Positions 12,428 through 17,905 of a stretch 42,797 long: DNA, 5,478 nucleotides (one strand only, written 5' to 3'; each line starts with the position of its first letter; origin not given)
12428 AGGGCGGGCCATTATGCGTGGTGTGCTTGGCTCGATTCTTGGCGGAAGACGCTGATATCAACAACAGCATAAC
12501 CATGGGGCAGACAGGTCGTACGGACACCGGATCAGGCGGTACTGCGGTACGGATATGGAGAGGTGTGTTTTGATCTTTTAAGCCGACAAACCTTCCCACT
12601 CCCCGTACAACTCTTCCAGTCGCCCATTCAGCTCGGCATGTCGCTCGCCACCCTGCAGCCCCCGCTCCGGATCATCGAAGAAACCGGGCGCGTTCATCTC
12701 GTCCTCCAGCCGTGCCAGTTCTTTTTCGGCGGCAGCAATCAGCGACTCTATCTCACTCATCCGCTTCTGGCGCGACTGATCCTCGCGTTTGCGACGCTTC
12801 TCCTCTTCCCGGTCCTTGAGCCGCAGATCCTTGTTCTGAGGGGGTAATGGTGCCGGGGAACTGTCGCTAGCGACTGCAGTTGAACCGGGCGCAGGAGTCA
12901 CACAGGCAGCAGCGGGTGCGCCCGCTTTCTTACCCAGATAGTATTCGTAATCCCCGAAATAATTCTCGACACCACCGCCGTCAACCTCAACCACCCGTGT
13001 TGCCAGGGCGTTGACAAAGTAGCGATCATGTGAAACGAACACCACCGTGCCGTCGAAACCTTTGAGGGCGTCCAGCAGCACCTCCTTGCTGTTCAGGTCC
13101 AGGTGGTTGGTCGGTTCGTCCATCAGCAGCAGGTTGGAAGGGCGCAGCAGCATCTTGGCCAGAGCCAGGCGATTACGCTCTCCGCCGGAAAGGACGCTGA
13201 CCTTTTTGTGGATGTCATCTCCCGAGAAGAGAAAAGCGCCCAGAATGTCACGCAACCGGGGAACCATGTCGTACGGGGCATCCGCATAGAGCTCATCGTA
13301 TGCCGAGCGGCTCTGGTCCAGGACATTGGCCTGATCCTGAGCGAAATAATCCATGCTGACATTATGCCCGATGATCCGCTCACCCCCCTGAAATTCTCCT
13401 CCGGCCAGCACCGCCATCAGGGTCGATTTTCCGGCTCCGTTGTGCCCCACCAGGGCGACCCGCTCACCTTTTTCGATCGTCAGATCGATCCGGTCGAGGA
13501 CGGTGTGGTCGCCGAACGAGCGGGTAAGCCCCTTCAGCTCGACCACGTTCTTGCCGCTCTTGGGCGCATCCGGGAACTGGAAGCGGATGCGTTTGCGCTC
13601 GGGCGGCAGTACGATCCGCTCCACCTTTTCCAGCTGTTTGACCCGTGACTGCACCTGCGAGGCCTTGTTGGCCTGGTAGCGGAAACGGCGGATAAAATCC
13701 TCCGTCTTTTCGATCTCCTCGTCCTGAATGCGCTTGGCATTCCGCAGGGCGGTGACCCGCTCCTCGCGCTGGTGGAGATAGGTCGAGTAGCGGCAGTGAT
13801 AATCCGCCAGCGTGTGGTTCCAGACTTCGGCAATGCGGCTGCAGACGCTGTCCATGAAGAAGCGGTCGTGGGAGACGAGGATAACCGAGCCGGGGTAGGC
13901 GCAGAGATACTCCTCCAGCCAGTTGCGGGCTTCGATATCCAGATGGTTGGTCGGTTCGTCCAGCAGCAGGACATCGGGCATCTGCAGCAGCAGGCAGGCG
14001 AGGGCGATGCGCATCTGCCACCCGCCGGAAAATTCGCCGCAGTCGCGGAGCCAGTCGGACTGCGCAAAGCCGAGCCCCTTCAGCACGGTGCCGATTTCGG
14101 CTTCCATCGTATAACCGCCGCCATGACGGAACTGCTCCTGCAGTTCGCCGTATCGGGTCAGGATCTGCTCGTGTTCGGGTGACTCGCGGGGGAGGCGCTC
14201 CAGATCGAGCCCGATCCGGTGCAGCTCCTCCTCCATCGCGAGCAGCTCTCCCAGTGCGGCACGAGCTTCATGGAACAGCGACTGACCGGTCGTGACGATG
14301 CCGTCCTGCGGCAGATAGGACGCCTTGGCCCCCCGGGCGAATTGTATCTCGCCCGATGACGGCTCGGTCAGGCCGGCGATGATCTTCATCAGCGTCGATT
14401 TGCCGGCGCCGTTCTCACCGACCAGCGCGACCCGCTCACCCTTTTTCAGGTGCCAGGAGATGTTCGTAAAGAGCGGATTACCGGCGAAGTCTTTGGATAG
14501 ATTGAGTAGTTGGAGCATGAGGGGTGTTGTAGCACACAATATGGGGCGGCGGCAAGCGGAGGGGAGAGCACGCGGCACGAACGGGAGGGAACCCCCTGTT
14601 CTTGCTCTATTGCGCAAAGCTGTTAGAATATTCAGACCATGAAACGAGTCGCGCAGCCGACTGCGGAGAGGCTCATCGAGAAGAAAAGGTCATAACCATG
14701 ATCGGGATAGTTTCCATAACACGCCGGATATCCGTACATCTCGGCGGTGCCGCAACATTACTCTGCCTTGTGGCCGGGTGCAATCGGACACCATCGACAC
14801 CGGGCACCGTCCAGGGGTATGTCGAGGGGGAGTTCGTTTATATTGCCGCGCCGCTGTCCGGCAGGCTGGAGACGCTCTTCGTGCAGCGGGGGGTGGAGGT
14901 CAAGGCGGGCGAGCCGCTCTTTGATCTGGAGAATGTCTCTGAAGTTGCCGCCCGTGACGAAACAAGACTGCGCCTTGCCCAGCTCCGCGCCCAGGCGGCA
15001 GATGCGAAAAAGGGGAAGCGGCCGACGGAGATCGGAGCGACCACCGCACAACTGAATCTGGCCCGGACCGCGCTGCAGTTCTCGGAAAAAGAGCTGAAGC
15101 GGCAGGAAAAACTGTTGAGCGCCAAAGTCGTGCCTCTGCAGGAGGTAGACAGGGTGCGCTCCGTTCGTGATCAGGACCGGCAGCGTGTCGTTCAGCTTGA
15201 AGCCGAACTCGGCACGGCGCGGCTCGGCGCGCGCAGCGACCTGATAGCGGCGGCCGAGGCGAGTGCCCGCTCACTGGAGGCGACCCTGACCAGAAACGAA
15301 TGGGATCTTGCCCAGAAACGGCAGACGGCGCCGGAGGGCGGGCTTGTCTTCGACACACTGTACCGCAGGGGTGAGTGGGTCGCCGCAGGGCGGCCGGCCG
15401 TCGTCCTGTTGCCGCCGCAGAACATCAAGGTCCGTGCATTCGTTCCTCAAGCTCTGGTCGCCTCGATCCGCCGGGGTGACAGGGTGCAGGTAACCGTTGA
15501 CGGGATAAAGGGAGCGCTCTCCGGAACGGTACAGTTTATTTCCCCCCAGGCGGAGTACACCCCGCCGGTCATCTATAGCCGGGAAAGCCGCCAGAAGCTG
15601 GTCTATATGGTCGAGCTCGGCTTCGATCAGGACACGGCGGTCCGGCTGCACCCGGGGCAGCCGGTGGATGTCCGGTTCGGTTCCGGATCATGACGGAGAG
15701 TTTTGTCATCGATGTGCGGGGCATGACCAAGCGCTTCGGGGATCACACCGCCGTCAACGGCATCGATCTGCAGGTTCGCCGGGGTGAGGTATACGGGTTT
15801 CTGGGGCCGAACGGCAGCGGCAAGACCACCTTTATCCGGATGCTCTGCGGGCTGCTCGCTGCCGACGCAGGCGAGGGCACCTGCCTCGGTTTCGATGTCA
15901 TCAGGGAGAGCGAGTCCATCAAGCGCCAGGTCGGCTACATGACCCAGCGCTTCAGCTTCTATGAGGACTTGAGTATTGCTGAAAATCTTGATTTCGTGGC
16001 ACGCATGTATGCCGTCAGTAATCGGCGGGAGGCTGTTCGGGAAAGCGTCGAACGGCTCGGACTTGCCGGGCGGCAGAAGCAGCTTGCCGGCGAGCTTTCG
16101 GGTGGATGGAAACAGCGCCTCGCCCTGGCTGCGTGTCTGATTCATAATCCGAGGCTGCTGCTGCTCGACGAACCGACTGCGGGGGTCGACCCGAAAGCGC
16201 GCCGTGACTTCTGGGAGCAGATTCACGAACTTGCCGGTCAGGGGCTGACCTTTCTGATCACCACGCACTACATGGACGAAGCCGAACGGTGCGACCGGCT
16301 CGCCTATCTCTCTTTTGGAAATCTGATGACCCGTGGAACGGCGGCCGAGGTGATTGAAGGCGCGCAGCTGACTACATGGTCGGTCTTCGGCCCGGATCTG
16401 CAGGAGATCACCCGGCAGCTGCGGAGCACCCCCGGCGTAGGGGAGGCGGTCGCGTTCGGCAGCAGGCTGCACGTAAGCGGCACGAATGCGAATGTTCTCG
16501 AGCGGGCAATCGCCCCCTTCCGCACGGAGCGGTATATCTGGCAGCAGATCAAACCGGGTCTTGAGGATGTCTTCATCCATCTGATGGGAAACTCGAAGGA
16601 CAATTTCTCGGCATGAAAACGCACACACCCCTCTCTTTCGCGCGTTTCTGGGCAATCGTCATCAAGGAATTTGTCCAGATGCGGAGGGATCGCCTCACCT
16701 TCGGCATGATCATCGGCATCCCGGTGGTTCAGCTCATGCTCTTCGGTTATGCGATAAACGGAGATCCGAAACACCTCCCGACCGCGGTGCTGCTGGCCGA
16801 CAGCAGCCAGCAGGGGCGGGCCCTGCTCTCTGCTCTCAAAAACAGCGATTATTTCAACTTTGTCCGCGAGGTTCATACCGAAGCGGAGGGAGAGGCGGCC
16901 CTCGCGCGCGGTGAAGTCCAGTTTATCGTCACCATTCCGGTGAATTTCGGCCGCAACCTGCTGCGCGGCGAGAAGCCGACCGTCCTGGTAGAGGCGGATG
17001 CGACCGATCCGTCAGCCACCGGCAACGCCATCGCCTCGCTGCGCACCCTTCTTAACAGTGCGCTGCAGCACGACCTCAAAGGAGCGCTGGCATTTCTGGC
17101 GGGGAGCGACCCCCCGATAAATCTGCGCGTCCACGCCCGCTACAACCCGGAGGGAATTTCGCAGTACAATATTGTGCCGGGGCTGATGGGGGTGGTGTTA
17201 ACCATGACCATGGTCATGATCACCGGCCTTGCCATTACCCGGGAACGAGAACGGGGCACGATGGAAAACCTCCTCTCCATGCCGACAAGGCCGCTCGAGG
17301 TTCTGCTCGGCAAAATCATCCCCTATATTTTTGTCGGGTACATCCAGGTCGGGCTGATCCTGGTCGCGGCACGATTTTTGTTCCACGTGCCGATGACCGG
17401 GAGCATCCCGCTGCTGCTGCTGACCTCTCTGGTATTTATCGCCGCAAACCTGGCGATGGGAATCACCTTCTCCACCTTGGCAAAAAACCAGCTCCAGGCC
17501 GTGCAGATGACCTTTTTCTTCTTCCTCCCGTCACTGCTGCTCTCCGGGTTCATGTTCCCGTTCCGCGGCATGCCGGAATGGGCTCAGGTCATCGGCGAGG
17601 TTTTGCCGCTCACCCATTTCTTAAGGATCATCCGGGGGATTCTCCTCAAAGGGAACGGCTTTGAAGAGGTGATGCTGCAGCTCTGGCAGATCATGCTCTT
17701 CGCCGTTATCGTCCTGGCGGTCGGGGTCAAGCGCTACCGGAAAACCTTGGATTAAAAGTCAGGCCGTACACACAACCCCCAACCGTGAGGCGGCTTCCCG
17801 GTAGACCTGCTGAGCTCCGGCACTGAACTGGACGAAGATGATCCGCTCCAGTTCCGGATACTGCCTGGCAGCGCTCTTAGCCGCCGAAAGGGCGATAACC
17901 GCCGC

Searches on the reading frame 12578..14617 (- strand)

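Call 11: search_protein_families(library=pfam, proteins=[window:12578-14617:-])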
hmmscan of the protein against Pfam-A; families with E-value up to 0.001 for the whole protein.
window:12578-14617:- (679 aa): 18 families
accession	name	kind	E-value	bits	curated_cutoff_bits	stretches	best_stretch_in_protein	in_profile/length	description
PF00005.33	ABC_tran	-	1.8e-52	178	25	2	51-224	2-137/137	ABC transporter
PF12848.13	ABC_tran_Xtn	-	7.8e-23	80.8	25.9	1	264-346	2-83/85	ABC transporter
PF13304.12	AAA_21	-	7.9e-17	62.7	27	0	64-107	3-52/304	AAA domain, putative AbiEii toxin, Type IV TA system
PF16326.10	ABC_tran_CTD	-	2.1e-12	47.5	32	1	615-678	5-68/69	ABC transporter C-terminal domain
PF13555.12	AAA_29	-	1.7e-09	37.8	27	0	50-87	12-49/61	P-loop containing region of AAA domain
PF02463.25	SMC_N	-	2.7e-09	37.2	40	0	474-536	135-203/220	RecF/RecN/SMC N terminal domain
PF03193.22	RsgA_GTPase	-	4.5e-07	30.3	30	0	370-407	93-129/174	RsgA GTPase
PF13481.12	AAA_25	-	2.2e-06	27.9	27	0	376-405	25-54/195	AAA domain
PF13175.12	AAA_15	-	6.3e-06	26.5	32.1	0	64-85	27-48/374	AAA ATPase domain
PF13191.12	AAA_16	-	1.3e-05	26.3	32.6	0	61-150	25-113/167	AAA ATPase domain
PF01926.29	MMR_HSR1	-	1.8e-05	25.3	21.9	0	386-406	1-21/113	50S ribosome-binding GTPase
PF13476.12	AAA_23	-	5.5e-05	24.3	27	0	64-81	23-40/201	AAA domain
PF20720.3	nSTAND3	-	0.00016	21.9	27.2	0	47-81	4-38/155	Novel STAND NTPase 3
PF00006.31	ATP-synt_ab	-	0.0002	21.5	29.5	0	379-405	9-35/213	ATP synthase alpha/beta family, nucleotide-binding domain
PF05783.17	DLIC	-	0.00032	20.1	19.7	0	54-89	19-54/471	Dynein light intermediate chain (DLIC)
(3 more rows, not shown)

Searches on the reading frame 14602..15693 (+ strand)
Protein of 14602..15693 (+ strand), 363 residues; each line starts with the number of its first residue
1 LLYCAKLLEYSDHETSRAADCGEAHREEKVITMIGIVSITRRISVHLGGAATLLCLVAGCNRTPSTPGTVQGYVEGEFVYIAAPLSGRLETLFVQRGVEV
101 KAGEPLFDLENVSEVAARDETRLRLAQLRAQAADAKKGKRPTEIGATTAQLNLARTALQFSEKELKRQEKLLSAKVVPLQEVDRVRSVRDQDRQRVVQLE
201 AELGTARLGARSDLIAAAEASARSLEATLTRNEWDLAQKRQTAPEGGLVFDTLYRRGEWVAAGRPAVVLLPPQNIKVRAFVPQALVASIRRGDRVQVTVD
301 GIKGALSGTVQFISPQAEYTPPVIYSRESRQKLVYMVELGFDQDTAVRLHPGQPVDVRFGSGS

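Call 11: search_protein_families(library=pfam, proteins=[window:14602-15693:+])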
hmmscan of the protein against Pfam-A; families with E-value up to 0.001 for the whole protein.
window:14602-15693:+ (363 aa): 3 families
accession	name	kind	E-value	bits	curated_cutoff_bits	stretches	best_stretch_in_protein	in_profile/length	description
PF13437.12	HlyD_3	-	1.9e-15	57.9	22.2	1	242-351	3-105/106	HlyD family secretion protein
PF16576.10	HlyD_D23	-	7.5e-13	48.7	30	1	65-318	7-189/214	Barrel-sandwich domain of CusB or HlyD membrane-fusion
PF13533.13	Biotin_lipoyl_2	-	2.6e-05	24.4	29.8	1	81-109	3-31/32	Biotin-lipoyl like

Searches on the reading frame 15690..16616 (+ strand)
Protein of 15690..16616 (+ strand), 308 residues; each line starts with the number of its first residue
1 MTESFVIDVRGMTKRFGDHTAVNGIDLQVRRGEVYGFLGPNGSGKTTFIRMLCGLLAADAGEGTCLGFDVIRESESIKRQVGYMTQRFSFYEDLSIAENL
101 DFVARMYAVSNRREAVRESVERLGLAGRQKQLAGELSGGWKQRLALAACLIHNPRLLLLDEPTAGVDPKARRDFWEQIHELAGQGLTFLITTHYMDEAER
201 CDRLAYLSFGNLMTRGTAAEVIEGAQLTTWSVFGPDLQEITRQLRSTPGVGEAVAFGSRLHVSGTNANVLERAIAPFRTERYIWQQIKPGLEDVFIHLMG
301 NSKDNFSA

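Call 11: search_protein_families(library=pfam, proteins=[window:15690-16616:+])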
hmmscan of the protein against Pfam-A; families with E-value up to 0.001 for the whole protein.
window:15690-16616:+ (308 aa): 3 families
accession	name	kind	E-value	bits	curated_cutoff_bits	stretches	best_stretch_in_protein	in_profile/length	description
PF00005.33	ABC_tran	-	1.3e-31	110.5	25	1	23-164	2-137/137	ABC transporter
PF13304.12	AAA_21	-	3.4e-13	50.8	27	1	104-193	207-298/304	AAA domain, putative AbiEii toxin, Type IV TA system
PF02463.25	SMC_N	-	0.00013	22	40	0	37-207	29-211/220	RecF/RecN/SMC N terminal domain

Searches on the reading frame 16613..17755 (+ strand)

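Call 11: search_protein_families(library=pfam, proteins=[window:16613-17755:+])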
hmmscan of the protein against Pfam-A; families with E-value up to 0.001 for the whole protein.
window:16613-17755:+ (380 aa): 4 families
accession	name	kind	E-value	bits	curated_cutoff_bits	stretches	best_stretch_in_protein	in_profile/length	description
PF12698.13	ABC2_membrane_3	-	4.7e-53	180.9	31.6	1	32-372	6-346/347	ABC-2 family transporter protein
PF01061.29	ABC2_membrane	-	2.8e-32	112.4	26.9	1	183-344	49-210/211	ABC-2 type transporter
PF12679.13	ABC2_membrane_2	-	1.1e-16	61.3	27.2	1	13-370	1-269/283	ABC-2 family transporter protein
PF12730.13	ABC2_membrane_4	-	9.8e-08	32.6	27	1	189-306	53-178/179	ABC-2 family transporter protein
